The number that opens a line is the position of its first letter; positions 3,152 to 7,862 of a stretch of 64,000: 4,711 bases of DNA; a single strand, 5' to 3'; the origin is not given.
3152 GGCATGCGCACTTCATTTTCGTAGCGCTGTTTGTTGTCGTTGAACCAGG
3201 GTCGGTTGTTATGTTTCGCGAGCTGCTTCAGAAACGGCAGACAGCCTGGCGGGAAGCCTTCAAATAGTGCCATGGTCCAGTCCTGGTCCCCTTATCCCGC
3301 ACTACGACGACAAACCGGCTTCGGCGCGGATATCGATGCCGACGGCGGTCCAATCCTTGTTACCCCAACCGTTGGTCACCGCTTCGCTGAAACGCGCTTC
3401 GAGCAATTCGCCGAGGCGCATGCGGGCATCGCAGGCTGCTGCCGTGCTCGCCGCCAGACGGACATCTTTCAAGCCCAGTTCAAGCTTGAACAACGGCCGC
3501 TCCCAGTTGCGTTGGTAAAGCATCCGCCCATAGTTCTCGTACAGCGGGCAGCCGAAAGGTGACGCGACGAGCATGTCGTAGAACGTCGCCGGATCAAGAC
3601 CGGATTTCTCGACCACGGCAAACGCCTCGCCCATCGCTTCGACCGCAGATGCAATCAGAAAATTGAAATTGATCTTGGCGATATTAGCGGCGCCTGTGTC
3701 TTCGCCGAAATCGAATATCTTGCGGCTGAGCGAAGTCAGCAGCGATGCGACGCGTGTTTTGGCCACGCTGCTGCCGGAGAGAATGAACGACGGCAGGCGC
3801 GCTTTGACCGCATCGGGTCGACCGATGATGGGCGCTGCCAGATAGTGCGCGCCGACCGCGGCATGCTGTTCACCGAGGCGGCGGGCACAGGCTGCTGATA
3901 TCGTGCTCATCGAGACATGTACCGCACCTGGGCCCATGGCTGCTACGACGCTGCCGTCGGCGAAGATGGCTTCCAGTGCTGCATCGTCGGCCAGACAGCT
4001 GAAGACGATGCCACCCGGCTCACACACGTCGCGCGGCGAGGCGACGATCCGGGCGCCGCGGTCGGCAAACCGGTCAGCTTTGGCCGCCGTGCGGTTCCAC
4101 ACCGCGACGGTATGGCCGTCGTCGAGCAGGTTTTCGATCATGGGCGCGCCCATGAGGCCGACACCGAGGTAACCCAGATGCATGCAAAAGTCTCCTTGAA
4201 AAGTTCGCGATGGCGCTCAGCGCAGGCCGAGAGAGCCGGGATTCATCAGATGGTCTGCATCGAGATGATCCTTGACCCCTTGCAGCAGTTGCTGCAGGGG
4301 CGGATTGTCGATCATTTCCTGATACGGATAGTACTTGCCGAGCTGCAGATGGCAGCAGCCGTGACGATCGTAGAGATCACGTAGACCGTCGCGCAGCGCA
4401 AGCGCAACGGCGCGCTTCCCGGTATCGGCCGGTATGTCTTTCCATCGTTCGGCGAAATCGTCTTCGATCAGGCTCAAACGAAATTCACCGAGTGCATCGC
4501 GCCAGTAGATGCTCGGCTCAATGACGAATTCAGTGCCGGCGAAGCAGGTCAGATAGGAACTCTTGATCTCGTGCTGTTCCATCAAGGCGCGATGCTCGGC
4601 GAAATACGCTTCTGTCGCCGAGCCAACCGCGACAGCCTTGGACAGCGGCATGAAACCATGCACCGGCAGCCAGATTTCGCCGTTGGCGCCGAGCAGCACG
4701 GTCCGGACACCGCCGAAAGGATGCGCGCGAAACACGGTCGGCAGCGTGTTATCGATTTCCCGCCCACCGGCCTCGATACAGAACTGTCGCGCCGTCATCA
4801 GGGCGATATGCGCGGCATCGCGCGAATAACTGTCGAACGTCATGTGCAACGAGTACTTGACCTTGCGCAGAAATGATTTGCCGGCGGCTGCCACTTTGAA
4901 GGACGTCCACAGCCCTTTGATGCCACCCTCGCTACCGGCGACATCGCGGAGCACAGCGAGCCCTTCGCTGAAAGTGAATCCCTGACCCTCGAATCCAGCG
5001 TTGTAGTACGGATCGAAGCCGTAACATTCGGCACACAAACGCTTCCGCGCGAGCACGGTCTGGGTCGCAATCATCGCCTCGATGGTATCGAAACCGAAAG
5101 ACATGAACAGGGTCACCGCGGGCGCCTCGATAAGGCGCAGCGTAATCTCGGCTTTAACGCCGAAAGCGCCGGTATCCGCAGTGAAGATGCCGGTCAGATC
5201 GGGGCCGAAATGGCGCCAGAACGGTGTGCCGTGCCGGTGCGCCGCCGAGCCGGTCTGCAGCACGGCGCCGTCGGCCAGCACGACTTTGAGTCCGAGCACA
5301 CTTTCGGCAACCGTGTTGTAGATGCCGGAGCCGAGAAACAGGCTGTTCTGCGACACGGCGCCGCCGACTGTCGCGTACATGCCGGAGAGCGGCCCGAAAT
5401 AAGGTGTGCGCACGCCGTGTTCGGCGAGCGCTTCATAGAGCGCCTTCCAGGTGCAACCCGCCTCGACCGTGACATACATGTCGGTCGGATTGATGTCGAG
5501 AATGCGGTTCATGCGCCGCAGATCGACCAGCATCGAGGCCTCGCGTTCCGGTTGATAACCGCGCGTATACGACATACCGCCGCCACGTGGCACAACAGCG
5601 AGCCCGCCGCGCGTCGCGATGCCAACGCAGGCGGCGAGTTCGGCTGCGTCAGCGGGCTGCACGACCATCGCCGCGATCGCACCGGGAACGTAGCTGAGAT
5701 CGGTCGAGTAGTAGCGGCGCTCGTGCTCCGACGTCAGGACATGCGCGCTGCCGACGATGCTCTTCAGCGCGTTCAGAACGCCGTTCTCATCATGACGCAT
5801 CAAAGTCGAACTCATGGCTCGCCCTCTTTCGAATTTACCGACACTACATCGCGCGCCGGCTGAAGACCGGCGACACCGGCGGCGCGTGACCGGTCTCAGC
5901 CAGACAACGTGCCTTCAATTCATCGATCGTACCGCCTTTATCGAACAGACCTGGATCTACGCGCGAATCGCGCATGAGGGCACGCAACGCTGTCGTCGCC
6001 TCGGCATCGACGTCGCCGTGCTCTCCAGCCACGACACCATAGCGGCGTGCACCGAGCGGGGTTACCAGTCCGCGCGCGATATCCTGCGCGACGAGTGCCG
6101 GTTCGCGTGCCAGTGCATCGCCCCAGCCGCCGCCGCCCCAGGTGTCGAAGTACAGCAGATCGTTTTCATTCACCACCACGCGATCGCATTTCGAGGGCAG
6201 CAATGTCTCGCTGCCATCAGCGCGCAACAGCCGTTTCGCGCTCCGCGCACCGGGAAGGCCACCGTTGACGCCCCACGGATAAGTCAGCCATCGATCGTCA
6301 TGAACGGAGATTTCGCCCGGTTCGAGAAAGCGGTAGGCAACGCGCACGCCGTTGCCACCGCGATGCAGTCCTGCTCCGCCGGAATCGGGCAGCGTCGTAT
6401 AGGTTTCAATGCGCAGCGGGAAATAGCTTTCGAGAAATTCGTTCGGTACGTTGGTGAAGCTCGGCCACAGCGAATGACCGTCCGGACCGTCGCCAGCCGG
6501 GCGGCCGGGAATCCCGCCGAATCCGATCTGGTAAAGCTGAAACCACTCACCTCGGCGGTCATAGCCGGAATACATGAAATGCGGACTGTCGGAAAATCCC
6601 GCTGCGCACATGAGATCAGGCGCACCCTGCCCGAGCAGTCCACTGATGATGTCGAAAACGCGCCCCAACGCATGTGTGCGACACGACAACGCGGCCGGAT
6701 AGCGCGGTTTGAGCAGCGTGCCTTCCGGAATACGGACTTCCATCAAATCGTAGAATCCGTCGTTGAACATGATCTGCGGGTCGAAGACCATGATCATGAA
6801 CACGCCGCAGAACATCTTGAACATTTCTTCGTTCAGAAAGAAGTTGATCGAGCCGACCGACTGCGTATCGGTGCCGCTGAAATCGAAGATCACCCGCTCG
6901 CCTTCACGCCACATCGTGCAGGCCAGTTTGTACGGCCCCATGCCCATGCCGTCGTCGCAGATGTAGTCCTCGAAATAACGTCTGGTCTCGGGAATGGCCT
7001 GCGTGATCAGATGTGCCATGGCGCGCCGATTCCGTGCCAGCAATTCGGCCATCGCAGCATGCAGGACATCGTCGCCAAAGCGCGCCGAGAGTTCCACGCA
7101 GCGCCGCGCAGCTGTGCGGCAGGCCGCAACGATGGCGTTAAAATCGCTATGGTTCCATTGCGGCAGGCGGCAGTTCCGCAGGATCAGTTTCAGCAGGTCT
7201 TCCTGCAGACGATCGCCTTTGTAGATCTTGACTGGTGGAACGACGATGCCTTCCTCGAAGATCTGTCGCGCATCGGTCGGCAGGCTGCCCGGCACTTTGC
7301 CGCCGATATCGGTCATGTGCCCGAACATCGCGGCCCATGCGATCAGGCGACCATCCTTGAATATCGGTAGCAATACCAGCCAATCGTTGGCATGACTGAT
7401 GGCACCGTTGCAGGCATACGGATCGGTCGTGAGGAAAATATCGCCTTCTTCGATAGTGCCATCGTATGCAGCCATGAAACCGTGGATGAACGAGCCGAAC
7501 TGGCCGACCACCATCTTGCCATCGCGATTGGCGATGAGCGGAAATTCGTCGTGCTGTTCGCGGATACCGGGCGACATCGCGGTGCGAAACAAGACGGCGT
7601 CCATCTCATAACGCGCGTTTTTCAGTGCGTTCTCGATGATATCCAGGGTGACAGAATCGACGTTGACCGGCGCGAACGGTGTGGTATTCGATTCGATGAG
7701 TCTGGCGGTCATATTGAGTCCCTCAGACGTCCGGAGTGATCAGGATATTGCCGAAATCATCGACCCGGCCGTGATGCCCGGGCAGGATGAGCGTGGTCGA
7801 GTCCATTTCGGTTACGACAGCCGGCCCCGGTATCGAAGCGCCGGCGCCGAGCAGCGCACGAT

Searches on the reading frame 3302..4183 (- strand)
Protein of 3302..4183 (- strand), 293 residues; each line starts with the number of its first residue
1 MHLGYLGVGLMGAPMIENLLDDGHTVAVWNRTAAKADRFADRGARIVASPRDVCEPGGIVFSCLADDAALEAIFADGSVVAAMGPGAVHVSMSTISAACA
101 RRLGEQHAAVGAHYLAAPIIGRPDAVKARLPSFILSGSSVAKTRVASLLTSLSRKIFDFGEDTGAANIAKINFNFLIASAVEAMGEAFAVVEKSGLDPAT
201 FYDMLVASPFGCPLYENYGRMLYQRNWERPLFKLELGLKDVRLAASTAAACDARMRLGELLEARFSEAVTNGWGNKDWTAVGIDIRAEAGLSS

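Call 47: search_protein_families(library=pfam, proteins=[window:3302-4183:-], max_evalue=0.001)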
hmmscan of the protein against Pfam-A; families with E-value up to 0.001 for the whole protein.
window:3302-4183:- (293 aa): 2 families
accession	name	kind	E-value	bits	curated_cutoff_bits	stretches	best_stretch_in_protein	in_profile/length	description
PF03446.21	NAD_binding_2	-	1.1e-30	107.2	21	1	3-157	2-157/161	NAD binding domain of 6-phosphogluconate dehydrogenase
PF14833.11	NAD_binding_11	-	6.3e-19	68.9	30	1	164-281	1-118/122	NAD-binding of NADP-dependent 3-hydroxyisobutyrate dehydrogenase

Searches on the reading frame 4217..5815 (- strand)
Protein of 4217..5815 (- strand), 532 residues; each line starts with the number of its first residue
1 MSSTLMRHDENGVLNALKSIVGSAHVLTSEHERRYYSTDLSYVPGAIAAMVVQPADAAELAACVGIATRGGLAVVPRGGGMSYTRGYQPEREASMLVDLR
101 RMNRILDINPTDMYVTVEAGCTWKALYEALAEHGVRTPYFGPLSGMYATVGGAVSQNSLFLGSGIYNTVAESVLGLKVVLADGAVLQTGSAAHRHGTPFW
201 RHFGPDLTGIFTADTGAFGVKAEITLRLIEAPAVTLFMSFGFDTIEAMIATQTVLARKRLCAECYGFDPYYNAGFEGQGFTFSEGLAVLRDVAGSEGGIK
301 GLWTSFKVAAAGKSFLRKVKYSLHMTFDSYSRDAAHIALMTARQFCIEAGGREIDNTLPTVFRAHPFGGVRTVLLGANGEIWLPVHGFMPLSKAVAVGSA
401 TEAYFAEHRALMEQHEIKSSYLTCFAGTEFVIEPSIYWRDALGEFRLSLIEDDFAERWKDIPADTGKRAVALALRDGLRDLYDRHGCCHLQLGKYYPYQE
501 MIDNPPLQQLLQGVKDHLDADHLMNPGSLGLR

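Call 47: search_protein_families(library=pfam, proteins=[window:4217-5815:-], max_evalue=0.001)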
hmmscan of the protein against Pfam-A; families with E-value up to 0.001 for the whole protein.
window:4217-5815:- (532 aa): 1 family
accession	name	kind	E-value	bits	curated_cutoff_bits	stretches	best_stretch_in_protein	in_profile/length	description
PF01565.28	FAD_binding_4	-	4e-36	124.2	26.4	1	49-188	2-138/139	FAD binding domain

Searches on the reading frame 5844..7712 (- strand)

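Call 47: search_protein_families(library=pfam, proteins=[window:5844-7712:-], max_evalue=0.001)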
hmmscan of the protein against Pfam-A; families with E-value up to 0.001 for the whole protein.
window:5844-7712:- (622 aa): 1 family
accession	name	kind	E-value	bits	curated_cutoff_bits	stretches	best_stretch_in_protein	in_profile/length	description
PF02538.19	Hydantoinase_B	-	5e-146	487.6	26.8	1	19-532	1-518/519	Hydantoinase B/oxoprolinase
